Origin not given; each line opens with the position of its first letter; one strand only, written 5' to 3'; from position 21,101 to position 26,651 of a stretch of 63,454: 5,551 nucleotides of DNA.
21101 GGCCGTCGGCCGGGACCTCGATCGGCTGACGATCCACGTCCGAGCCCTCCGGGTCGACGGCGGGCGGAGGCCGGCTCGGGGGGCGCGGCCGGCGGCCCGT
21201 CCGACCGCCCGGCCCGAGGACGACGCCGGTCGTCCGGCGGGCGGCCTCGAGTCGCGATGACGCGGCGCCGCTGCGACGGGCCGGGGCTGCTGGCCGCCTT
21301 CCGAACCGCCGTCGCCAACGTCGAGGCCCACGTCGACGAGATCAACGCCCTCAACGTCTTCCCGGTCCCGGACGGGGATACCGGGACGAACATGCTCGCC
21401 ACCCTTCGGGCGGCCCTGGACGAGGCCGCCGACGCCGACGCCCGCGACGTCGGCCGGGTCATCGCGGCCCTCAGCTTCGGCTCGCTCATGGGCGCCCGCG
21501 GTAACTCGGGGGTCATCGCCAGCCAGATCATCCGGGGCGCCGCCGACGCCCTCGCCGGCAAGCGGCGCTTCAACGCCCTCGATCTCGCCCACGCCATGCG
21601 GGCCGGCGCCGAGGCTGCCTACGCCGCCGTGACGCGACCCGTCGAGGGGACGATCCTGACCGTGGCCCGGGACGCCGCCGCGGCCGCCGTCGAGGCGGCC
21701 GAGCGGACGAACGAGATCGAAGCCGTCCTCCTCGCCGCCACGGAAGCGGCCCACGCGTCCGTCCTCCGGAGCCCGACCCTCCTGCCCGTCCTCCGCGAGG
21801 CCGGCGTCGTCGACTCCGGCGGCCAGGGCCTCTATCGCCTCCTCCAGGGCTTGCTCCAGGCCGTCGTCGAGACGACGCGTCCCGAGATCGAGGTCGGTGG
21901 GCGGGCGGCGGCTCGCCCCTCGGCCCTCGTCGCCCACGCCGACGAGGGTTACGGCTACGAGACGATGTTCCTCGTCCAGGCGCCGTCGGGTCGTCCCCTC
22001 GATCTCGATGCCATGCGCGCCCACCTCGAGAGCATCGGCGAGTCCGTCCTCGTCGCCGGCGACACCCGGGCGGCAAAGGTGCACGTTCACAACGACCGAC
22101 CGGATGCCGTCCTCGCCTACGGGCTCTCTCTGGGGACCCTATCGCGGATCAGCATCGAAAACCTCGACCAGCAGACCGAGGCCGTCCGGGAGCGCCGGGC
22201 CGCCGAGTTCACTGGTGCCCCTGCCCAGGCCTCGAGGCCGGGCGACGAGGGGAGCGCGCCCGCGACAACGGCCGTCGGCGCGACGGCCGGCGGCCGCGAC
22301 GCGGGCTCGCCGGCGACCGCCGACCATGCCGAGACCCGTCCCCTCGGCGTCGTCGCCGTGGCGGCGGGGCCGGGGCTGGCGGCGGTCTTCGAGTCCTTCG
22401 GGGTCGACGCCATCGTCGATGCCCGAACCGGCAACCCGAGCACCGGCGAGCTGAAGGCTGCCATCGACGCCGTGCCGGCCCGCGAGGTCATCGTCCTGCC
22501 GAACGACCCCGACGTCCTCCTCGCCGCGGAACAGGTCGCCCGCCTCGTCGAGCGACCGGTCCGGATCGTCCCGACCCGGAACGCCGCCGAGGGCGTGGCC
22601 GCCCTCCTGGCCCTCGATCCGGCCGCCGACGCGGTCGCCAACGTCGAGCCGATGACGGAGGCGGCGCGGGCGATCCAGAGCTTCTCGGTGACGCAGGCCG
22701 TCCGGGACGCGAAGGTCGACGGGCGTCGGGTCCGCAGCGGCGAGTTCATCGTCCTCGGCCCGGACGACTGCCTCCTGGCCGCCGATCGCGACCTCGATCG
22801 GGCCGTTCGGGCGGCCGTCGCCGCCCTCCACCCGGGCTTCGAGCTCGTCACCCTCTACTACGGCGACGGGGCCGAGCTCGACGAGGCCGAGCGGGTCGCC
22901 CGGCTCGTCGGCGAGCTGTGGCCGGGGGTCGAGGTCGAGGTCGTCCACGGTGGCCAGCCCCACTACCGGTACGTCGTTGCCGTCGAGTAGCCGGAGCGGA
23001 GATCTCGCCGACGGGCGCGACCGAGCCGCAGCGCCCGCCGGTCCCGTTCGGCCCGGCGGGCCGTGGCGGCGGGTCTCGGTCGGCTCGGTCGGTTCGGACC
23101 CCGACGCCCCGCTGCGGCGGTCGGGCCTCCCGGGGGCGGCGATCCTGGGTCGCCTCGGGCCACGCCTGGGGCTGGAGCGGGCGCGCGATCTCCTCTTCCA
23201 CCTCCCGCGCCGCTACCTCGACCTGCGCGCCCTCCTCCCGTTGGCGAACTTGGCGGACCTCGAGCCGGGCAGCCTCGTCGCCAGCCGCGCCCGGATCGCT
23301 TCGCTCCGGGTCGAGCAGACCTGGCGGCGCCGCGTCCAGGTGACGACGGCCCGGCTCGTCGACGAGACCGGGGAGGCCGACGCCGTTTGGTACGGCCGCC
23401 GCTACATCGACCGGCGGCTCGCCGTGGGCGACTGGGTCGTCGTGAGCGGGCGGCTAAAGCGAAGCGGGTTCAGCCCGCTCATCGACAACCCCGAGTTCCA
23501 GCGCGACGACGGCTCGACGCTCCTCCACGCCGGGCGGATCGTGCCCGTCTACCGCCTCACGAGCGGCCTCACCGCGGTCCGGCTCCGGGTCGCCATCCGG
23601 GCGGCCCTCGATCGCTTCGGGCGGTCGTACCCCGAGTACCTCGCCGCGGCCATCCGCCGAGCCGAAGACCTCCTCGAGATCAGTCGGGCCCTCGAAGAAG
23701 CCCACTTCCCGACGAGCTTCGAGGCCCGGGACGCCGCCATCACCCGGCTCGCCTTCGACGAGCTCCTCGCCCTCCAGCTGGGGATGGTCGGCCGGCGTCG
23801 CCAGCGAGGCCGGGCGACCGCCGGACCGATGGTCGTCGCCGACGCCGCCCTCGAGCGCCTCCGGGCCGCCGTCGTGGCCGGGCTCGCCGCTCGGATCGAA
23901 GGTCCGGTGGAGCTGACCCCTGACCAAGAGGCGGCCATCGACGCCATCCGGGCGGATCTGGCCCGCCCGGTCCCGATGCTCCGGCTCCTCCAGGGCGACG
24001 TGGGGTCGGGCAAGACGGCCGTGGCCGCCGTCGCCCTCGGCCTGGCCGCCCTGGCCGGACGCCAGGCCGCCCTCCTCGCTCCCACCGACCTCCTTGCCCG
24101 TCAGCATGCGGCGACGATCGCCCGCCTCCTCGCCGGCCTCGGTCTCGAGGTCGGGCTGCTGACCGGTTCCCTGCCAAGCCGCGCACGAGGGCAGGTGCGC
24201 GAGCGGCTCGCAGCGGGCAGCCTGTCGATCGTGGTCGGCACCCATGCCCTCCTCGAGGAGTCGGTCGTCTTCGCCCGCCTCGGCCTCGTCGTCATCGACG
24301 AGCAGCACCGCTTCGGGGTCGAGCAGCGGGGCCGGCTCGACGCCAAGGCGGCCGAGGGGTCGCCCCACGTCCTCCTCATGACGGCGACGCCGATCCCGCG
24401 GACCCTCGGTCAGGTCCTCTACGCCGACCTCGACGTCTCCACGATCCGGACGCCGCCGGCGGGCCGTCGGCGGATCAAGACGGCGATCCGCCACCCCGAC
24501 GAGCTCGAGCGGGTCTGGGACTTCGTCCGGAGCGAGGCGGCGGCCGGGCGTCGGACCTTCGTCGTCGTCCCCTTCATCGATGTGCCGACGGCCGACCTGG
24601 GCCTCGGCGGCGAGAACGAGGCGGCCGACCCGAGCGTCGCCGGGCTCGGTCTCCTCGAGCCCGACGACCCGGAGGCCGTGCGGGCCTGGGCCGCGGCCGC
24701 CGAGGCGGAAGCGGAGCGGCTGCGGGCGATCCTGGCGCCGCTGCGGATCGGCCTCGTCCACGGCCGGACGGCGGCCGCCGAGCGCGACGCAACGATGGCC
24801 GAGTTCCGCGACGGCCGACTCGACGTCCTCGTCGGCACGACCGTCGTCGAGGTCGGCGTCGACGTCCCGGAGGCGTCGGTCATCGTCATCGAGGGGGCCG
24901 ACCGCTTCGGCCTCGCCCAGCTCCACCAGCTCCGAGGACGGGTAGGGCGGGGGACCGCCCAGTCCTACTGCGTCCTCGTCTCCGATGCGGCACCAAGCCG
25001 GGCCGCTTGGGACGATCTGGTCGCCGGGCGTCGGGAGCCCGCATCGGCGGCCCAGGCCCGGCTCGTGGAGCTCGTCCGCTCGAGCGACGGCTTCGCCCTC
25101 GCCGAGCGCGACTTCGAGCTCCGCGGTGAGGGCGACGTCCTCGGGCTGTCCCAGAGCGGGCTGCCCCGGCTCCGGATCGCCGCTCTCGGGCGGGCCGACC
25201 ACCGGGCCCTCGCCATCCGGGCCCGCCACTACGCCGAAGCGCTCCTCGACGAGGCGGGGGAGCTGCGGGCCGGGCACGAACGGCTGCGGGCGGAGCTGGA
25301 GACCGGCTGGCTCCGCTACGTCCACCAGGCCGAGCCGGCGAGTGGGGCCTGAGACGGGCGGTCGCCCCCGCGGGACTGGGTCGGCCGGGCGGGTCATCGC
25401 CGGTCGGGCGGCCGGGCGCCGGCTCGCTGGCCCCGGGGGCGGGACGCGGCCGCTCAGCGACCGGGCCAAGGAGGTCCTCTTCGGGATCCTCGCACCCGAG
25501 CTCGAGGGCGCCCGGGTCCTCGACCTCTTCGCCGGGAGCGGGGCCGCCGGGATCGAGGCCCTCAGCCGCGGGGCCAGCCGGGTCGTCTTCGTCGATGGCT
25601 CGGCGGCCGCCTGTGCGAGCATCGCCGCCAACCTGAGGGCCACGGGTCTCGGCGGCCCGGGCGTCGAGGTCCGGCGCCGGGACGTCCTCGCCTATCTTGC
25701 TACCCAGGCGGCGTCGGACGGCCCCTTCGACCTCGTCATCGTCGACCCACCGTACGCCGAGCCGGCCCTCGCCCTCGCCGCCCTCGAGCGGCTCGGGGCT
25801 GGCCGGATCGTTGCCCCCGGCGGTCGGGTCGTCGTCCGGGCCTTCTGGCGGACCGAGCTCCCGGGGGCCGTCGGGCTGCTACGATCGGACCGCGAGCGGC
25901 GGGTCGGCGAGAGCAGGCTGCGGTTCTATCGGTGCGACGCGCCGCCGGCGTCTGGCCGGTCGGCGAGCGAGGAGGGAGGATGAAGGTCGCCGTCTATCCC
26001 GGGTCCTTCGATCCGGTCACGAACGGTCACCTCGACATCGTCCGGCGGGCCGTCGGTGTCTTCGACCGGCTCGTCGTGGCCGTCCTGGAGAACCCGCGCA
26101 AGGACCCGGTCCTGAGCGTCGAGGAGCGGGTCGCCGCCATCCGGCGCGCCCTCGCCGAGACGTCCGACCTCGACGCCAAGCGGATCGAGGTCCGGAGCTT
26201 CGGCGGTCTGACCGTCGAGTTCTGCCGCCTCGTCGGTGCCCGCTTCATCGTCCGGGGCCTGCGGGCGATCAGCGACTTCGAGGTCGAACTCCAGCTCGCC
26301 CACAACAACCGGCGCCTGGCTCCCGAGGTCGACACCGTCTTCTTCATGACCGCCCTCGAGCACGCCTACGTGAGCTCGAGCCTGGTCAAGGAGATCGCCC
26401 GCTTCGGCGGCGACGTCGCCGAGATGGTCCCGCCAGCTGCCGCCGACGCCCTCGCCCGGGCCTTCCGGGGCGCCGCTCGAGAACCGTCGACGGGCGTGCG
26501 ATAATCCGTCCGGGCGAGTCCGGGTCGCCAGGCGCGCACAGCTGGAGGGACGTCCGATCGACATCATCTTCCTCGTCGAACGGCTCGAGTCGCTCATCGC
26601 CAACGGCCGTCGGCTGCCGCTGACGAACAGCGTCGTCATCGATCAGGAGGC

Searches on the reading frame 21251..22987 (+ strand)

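Call 44: search_protein_families(library=pfam, proteins=[window:21251-22987:+], max_evalue=0.00001)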
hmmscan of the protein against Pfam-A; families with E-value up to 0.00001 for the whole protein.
window:21251-22987:+ (579 aa): 3 families
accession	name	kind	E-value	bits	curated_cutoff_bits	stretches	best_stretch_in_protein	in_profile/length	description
PF13684.11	FakA-like_C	-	3.9e-59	200.1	23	1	366-579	1-216/216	Fatty acid kinase subunit A-like, C-terminal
PF02734.22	Dak2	-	5.1e-39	134.4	27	1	38-202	1-173/174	DAK2 domain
PF21645.3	FakA-like_M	-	2.2e-22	79.1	24.9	1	234-311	2-79/80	Fatty acid kinase subunit A-like, middle domain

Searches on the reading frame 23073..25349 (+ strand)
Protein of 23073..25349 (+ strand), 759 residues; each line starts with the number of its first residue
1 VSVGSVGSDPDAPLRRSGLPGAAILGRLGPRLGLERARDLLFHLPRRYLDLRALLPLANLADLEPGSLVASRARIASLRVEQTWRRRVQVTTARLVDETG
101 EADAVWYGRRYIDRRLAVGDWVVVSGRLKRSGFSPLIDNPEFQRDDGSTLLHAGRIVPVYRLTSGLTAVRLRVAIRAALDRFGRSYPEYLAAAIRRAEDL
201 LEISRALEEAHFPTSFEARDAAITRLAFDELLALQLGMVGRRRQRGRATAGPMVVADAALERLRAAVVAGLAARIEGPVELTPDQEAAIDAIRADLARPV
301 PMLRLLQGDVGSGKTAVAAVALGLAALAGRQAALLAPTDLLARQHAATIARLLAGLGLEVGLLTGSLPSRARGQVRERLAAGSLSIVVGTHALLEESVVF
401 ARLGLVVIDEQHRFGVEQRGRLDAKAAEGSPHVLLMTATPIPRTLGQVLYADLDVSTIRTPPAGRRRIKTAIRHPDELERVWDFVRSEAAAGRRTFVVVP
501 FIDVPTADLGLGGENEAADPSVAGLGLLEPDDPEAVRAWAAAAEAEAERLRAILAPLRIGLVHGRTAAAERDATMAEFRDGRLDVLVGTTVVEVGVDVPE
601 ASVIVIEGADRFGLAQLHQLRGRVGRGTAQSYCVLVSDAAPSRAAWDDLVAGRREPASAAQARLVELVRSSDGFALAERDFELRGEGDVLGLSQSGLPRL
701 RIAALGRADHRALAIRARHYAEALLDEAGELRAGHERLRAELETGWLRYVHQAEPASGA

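Call 44: search_protein_families(library=pfam, proteins=[window:23073-25349:+], max_evalue=0.00001)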
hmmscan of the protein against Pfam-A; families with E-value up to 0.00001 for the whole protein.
window:23073-25349:+ (759 aa): 6 families
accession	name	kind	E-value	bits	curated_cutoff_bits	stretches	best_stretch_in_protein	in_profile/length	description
PF00270.35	DEAD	-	2.7e-21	76.5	26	1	282-445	1-164/167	DEAD/DEAH box helicase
PF00271.37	Helicase_C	-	1.4e-19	70.8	23.5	1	556-626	39-108/110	Helicase conserved C-terminal domain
PF17191.10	RecG_wedge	-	2.5e-15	56.8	23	1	31-178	18-158/162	RecG wedge domain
PF07517.20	SecA_DEAD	-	7.8e-07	29.1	24.6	1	310-373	99-162/290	SecA DEAD-like domain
PF04851.21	ResIII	-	1.6e-06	28.6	22.5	1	280-440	3-162/164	Type III restriction enzyme, res subunit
PF19833.4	RecG_dom3_C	-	3.3e-06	27.5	26.8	1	671-731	2-61/87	ATP-dependent DNA helicase RecG, domain 3, C-terminal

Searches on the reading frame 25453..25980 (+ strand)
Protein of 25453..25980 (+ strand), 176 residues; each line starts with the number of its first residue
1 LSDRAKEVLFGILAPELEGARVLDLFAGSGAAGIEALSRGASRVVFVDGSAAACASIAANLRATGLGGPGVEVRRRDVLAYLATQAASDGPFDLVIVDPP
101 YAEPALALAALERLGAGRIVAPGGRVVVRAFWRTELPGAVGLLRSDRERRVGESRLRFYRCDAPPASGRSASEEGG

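Call 44: search_protein_families(library=pfam, proteins=[window:25453-25980:+], max_evalue=0.00001)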
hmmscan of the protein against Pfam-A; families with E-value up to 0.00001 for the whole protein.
window:25453-25980:+ (176 aa): 4 families
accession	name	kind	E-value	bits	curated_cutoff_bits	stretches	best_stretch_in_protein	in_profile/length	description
PF03602.21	Cons_hypoth95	-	1.6e-35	122.9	24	1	2-160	25-182/182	Conserved hypothetical protein 95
PF05175.20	MTS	-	3.9e-09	36.8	23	1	3-124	17-134/170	Methyltransferase small domain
PF13847.12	Methyltransf_31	-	8.9e-08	32.4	27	1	18-138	3-120/145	Methyltransferase domain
PF13649.12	Methyltransf_25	-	4.3e-06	27.8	27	1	22-97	1-70/97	Methyltransferase domain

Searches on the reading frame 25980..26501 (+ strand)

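Call 44: search_protein_families(library=pfam, proteins=[window:25980-26501:+], max_evalue=0.00001)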
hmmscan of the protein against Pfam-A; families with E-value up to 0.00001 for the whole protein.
window:25980-26501:+ (174 aa): 1 family
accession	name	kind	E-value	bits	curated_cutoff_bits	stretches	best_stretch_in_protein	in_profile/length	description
PF01467.32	CTP_transf_like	-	9.1e-23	81.4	21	1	5-138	1-132/133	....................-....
